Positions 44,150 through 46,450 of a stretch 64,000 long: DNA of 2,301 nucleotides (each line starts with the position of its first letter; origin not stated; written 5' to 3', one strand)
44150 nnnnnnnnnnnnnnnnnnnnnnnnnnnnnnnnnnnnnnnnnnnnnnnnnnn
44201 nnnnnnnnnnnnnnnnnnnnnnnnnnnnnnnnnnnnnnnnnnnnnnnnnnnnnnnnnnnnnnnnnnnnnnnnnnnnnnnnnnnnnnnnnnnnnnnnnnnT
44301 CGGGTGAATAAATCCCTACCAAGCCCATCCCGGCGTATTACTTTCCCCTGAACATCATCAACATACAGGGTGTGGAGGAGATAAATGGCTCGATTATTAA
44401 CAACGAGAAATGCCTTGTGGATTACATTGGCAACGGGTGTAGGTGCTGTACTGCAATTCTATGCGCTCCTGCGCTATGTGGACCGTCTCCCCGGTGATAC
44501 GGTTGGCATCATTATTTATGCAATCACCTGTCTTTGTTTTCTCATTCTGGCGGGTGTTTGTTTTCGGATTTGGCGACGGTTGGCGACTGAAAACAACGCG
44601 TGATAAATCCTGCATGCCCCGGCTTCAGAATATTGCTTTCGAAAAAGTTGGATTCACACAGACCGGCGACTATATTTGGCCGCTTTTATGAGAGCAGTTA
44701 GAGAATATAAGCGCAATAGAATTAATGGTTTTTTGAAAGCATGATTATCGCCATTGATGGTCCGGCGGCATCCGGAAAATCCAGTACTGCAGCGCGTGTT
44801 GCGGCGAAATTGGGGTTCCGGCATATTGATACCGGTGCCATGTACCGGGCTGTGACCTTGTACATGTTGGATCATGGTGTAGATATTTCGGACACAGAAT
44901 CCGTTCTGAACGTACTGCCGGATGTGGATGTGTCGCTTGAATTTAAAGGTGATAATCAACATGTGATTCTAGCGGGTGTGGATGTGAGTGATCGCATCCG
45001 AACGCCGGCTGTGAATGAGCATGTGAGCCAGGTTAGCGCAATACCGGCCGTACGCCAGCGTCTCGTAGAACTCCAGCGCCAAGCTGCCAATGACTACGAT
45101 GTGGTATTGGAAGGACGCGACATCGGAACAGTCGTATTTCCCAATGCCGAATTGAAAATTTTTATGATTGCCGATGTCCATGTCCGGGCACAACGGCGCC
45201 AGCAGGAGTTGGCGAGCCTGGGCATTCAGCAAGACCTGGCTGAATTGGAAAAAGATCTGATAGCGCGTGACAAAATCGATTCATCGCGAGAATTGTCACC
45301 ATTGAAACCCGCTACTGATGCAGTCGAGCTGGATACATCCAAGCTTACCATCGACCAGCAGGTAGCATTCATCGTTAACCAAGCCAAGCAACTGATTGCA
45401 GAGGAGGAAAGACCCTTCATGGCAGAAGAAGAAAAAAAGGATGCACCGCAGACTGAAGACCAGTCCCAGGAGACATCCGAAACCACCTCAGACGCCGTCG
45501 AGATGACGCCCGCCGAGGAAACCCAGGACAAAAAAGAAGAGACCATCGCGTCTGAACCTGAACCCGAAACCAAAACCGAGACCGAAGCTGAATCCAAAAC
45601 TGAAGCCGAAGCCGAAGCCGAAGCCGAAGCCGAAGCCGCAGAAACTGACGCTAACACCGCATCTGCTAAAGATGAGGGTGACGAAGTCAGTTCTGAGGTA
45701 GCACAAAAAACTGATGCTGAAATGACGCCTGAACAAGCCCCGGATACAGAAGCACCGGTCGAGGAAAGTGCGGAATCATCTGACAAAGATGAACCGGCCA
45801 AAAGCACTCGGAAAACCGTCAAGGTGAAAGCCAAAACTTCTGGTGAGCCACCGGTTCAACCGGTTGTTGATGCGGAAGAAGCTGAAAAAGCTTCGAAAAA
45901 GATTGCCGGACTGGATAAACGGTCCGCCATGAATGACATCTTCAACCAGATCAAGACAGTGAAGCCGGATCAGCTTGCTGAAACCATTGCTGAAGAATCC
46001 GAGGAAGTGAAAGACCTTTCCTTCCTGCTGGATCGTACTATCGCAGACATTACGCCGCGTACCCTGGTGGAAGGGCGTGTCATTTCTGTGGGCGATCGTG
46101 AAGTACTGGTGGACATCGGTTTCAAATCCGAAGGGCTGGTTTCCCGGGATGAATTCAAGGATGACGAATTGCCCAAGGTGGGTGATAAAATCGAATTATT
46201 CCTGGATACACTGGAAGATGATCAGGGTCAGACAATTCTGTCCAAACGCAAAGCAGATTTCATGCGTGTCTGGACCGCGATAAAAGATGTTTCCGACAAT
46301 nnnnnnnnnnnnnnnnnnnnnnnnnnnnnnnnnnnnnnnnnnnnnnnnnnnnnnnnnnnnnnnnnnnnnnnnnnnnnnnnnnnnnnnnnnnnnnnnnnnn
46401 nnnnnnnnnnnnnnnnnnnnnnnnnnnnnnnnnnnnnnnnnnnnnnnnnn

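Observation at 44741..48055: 1104-aa Cmk-ribosomal protein S1 fusion with about 180-aa acidic repetitive linker and about 130-aa K/A/E/D tail built from hexanucleotide microsatellites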

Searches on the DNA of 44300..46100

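Call 43: search_rna_families(source=window, start=44300, end=46100, threshold=evalue, max_evalue=10)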
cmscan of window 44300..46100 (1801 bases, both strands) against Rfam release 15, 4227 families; matches with E-value up to 10: 2.
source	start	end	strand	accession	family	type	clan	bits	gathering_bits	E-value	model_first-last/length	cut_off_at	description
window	45056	45117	+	RF00953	mir-1497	Gene; miRNA;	-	15.2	80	7.8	1-74/74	no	mir-1497 microRNA precursor family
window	44302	44335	+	RF02673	scr4677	Gene; sRNA;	-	9.7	41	10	39-72/246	no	Streptomyces sRNA 4677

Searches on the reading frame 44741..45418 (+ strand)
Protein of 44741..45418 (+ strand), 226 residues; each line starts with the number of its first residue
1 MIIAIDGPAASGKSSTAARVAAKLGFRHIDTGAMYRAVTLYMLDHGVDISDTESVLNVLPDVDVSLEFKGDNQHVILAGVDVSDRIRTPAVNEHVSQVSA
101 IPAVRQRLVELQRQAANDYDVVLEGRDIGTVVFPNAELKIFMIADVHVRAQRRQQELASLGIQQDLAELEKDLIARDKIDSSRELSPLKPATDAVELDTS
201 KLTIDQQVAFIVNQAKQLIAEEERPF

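Call 81: search_protein_representatives(protein=window:44741-45418:+)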
Query: 226 residues. Proteins with E-value up to 0.001 (for the whole library): 24112; up to 1e-10: 13410; up to 1e-30: 3880. The best 150 are listed.
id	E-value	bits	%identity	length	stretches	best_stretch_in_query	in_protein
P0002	3.1e-103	360.1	78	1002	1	1-226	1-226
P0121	4.3e-76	271.5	38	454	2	3-221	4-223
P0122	3.4e-69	249.0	67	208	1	34-225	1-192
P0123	6.4e-62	225.3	52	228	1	2-216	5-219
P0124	9.3e-61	221.5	52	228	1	2-219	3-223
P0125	1.2e-60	221.1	51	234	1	1-223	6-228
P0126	1.1e-58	214.7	53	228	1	1-218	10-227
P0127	8.9e-58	211.7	48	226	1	1-223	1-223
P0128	2.7e-57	210.2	51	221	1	2-219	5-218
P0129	2.7e-57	210.1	48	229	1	1-223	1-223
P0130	1.2e-56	208.1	51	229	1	2-214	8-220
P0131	8.4e-56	205.3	50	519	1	2-218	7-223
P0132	4.9e-55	202.8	48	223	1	1-213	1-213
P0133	5.6e-55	202.6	52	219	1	1-217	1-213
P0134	9.6e-55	201.8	49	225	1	1-212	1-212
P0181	1.2e-50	188.4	49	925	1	2-213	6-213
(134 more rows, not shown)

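Call 83: find_encoding_contigs(protein=P0181, flank=2000, max_places=1)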
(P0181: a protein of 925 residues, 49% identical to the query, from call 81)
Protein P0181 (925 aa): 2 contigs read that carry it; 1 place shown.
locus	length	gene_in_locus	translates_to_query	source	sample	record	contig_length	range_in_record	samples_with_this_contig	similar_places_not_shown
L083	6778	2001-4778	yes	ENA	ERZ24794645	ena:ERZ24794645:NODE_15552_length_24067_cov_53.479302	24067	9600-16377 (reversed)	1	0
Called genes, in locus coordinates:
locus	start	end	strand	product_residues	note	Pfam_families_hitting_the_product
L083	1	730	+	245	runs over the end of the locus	PF02616:SMC_ScpA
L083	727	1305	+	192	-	PF04079:SMC_ScpB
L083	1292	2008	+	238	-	PF01479:S4, PF00849:PseudoU_synth_2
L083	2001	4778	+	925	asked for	PF02224:Cytidylate_kin, PF17092:PCB_OB (faint), PF00575:S1, PF21710:Spt6_S1 (faint), PF00575:S1, PF23459:S1_RRP5, PF00575:S1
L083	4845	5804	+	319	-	PF07949:YbbR (faint)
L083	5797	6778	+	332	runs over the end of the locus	PF00814:TsaD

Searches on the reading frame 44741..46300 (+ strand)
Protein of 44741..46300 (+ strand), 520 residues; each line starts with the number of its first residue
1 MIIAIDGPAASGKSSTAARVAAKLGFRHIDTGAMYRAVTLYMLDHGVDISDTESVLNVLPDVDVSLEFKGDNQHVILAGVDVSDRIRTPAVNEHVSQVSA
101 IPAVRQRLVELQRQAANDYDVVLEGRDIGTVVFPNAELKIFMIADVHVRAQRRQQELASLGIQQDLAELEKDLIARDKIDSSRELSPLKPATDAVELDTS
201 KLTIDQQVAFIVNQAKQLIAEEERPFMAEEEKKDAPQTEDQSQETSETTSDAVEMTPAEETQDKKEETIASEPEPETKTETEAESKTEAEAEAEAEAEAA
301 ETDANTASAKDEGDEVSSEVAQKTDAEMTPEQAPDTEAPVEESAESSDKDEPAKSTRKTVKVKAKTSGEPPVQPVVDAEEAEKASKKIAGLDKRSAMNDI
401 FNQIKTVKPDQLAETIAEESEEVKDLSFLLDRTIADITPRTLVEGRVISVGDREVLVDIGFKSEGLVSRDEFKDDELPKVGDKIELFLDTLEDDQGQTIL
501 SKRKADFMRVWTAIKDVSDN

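Call 87: search_protein_families(library=ncbifam, proteins=[window:44741-46300:+], max_evalue=1e-10)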
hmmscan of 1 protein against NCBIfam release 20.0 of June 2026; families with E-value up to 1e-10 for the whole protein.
window:44741-46300:+ (520 aa): 11 families
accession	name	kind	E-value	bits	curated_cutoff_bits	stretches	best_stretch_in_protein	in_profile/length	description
TIGR00017.1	cmk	equivalog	2.7e-73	246.2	135.55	1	1-214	3-216/217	(d)CMP kinase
NF010004.0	PRK13477.1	equivalog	1.3e-70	238.3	524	1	2-222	287-510/514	bifunctional pantoate--beta-alanine ligase/(d)CMP kinase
NF008816.0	PRK11860.1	equivalog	2.9e-59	200.8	943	1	2-217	445-656/662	bifunctional 3-phosphoshikimate 1-carboxyvinyltransferase/cytidylate kinase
NF007071.0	PRK09518.1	equivalog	2.9e-54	184.8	953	1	2-255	6-266/706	bifunctional cytidylate kinase/GTPase Der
NF004953.0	PRK06299.1-3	equivalog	2.3e-27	95.5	720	1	408-519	14-125/580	30S ribosomal protein S1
NF004952.0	PRK06299.1-2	equivalog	4.7e-19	68.1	524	1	410-519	17-130/580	30S ribosomal protein S1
TIGR00717.1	rpsA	equivalog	2.1e-15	56.3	577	1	436-517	15-97/516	30S ribosomal protein S1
NF000907.0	PRK00087.1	equivalog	3.8e-14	51.8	624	1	417-519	280-388/671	bifunctional 4-hydroxy-3-methylbut-2-enyl diphosphate reductase/30S ribosomal protein S1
NF005911.0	PRK07899.1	equivalog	5.8e-14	51.6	691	1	422-519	18-121/486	30S ribosomal protein S1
NF004954.0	PRK06299.1-4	equivalog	9.7e-14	50.4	727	1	435-518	16-102/560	30S ribosomal protein S1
NF004955.0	PRK06299.1-5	equivalog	4.9e-13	48.2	878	1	423-515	9-106/566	30S ribosomal protein S1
